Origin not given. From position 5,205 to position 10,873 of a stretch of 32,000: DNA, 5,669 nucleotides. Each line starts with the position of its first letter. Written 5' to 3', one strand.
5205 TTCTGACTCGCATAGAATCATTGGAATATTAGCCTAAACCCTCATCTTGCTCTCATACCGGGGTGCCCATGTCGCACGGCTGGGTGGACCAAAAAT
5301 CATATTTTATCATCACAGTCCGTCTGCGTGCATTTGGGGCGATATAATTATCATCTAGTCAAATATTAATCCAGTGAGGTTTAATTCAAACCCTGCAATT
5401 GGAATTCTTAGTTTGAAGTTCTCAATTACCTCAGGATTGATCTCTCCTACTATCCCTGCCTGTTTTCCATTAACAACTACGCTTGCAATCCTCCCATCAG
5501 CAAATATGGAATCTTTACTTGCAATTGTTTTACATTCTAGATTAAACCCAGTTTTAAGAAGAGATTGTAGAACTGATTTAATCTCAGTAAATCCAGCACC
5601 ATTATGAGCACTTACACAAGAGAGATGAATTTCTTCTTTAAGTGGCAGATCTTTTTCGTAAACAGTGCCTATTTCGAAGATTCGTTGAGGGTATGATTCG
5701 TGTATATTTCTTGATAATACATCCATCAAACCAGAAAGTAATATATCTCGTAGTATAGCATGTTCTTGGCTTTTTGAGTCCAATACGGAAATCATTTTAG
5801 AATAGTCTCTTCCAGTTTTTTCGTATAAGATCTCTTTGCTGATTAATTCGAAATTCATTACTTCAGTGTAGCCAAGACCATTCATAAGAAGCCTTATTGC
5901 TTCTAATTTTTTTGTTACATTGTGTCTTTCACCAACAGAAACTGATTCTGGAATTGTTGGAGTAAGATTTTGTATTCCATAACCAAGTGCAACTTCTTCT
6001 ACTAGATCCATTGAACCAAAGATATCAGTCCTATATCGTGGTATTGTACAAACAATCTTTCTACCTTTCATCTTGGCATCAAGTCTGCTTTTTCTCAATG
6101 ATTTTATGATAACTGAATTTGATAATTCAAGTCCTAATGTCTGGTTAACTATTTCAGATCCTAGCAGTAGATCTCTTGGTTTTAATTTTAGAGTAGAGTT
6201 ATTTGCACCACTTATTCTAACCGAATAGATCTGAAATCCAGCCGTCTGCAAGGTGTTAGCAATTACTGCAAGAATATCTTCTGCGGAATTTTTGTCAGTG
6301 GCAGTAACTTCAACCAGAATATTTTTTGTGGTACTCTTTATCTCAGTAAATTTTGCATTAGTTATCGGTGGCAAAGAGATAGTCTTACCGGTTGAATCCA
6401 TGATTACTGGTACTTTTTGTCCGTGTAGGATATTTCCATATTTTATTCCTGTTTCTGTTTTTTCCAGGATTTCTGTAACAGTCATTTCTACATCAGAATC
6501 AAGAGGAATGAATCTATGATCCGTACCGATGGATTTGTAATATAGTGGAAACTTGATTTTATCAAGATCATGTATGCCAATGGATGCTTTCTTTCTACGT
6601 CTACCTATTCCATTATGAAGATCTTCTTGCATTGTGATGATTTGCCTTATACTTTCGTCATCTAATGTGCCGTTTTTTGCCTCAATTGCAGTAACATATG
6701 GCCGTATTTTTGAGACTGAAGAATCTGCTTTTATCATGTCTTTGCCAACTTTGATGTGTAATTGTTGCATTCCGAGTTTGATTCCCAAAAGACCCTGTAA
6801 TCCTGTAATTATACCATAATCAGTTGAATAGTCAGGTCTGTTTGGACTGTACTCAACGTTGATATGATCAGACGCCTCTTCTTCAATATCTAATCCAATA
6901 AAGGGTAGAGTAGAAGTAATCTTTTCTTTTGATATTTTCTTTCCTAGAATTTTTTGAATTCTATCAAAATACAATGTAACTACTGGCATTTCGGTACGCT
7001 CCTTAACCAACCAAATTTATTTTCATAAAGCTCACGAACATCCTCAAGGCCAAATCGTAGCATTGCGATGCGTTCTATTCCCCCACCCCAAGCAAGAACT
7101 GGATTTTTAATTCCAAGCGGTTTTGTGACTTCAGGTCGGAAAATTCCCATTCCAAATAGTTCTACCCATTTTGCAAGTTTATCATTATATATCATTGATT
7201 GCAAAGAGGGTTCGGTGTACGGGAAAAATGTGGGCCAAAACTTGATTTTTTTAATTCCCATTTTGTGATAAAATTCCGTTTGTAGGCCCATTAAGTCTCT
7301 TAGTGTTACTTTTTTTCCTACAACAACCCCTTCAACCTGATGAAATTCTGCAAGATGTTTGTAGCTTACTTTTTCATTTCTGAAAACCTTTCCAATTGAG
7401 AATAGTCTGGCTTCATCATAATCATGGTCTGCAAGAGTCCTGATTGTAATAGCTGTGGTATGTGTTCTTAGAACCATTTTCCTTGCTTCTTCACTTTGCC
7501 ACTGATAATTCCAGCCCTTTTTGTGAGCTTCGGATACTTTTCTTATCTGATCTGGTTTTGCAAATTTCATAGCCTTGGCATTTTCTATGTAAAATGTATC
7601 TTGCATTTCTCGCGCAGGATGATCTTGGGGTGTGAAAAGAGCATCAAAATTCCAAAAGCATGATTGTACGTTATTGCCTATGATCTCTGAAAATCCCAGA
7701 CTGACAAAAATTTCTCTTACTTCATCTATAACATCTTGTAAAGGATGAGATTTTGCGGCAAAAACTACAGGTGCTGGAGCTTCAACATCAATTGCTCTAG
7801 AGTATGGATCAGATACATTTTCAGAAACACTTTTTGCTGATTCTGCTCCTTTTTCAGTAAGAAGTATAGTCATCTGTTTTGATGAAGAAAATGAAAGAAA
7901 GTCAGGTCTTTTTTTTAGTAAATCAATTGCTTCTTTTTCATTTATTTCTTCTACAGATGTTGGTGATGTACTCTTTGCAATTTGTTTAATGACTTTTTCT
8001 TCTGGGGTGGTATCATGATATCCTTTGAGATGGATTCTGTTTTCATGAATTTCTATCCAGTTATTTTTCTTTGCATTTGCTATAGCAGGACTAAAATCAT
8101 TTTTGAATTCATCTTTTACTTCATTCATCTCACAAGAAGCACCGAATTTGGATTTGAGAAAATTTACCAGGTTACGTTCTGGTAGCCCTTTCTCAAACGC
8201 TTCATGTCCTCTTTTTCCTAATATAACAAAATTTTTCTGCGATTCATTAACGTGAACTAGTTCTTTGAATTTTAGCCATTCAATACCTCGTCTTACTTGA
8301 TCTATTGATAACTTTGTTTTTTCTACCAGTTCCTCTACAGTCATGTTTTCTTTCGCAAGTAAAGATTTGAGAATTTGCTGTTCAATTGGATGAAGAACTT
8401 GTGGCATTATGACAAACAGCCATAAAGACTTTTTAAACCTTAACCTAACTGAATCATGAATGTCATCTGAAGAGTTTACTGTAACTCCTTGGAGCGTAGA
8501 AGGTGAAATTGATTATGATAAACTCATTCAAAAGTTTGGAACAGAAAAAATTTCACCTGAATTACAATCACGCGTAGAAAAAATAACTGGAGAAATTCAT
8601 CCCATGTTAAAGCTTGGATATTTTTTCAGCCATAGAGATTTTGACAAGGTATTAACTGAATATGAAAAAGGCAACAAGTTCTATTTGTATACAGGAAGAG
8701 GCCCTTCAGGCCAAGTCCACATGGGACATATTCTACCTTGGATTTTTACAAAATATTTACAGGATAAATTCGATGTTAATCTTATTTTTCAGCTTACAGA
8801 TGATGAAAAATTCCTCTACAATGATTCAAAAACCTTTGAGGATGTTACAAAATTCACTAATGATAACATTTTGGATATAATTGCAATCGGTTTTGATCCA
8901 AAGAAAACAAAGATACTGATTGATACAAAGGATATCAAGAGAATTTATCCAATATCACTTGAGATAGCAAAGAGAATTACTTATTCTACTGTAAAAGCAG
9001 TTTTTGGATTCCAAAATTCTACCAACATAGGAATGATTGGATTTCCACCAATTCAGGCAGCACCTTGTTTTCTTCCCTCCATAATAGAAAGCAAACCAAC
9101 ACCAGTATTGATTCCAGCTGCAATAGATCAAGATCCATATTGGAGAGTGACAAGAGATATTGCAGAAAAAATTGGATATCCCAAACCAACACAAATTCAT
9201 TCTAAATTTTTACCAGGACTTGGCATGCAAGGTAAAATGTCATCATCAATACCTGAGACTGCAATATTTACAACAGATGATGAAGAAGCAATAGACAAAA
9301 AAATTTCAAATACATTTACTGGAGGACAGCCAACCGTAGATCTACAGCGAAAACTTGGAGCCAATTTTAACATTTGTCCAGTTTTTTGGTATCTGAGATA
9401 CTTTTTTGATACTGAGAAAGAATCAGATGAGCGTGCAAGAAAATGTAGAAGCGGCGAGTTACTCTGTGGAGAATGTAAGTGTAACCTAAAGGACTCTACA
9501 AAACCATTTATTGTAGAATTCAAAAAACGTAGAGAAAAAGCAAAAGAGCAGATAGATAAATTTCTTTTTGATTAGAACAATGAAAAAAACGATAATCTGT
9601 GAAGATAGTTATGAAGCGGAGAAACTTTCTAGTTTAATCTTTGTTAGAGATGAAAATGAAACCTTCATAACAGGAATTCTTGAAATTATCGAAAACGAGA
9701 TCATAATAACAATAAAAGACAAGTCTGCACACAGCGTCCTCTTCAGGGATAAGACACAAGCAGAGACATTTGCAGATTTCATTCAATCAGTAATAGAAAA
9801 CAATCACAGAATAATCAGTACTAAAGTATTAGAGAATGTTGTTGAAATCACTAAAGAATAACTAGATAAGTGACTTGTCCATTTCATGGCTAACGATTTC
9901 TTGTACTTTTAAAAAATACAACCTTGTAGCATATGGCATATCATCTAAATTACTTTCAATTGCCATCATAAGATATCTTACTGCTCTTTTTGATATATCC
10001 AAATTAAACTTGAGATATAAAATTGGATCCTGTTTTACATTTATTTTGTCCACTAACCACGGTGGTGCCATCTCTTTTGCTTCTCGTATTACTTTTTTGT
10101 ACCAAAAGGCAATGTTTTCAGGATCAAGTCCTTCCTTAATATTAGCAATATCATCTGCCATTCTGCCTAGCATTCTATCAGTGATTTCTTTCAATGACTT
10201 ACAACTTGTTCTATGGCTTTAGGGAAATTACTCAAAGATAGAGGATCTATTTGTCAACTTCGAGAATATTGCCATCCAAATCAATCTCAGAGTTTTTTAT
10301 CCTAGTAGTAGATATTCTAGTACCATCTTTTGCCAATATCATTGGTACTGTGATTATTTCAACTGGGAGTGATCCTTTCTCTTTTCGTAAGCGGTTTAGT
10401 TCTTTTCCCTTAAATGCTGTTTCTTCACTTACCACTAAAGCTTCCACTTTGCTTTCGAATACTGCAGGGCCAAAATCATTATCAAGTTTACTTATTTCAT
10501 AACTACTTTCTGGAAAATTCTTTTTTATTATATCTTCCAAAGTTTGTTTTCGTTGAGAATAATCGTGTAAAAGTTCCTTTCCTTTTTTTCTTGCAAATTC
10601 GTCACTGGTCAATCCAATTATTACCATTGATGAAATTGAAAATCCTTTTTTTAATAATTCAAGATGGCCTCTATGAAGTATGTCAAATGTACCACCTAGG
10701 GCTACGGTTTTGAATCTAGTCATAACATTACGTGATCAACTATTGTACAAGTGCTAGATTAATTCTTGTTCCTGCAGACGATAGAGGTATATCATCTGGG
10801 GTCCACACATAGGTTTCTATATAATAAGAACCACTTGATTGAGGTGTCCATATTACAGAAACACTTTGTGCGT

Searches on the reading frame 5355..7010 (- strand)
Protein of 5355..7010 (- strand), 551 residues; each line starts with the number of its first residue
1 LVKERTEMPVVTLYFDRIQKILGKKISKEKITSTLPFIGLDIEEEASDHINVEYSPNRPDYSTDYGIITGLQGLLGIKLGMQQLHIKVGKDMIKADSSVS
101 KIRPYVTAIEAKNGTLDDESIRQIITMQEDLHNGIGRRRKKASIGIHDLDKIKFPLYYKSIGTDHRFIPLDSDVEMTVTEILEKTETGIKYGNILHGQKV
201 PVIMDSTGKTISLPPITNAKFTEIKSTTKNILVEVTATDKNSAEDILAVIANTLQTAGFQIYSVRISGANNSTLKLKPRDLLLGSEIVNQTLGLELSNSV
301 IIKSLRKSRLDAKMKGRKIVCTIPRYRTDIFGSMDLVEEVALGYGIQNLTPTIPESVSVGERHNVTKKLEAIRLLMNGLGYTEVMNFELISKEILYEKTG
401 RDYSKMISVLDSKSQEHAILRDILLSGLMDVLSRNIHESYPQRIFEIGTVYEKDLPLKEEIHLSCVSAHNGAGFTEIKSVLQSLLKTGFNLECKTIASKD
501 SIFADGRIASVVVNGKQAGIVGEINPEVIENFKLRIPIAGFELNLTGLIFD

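Call 29: search_protein_families(library=pfam, proteins=[window:5355-7010:-], max_evalue=0.001)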
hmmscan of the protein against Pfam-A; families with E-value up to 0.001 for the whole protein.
window:5355-7010:- (551 aa): 3 families
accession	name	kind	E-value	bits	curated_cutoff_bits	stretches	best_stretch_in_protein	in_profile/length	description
PF17759.6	tRNA_synthFbeta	-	1.7e-37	129.4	22.4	1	351-545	3-214/214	Phenylalanyl tRNA synthetase beta chain CLM domain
PF03484.21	B5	-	4.2e-21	75.4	28.6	2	287-345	7-66/67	tRNA synthetase B5 domain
PF03483.22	B3_4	-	2.5e-08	34.2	29.3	1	143-240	52-129/174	B3/4 domain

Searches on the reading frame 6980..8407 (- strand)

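Call 29: search_protein_families(library=pfam, proteins=[window:6980-8407:-], max_evalue=0.001)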
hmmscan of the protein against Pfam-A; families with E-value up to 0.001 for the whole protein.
window:6980-8407:- (475 aa): 6 families
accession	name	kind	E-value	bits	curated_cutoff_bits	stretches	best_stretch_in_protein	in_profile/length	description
PF01409.25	tRNA-synt_2d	-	8.1e-87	291.2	19.8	1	206-470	2-245/246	tRNA synthetases class II core domain (F)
PF17759.6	tRNA_synthFbeta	-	2e-07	31.1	22.4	1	313-438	74-208/214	Phenylalanyl tRNA synthetase beta chain CLM domain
PF20024.5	DUF6432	-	0.0001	22.9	29.6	0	9-64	14-71/97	Family of unknown function (DUF6432)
PF01978.25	TrmB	-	0.00013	22.2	25.6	0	7-58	8-59/68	Sugar-specific transcriptional regulator TrmB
PF00152.25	tRNA-synt_2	-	0.00019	21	25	0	334-379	93-136/308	tRNA synthetases class II (D, K and N)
PF00587.30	tRNA-synt_2b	-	0.00077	20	29.3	0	301-413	1-127/179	tRNA synthetase class II core domain (G, H, P, S and T)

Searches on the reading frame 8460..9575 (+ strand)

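Call 29: search_protein_families(library=pfam, proteins=[window:8460-9575:+], max_evalue=0.001)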
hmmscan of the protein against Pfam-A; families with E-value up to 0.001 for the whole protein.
window:8460-9575:+ (371 aa): 1 family
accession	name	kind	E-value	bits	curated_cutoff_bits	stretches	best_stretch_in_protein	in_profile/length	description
PF00579.31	tRNA-synt_1b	-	6.9e-22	78.5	21.1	1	71-348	3-288/292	tRNA synthetases class I (W and Y)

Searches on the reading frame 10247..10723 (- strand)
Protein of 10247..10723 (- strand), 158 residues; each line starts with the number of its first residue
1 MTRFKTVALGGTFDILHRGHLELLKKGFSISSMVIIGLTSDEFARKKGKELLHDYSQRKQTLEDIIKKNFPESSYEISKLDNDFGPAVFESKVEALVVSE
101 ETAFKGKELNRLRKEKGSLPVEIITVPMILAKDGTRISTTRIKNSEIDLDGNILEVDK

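Call 29: search_protein_families(library=pfam, proteins=[window:10247-10723:-], max_evalue=0.001)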
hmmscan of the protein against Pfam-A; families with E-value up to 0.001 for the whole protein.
window:10247-10723:- (158 aa): 1 family
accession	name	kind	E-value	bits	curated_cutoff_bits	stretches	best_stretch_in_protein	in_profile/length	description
PF01467.32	CTP_transf_like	-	1e-16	61.8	21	1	9-144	2-132/133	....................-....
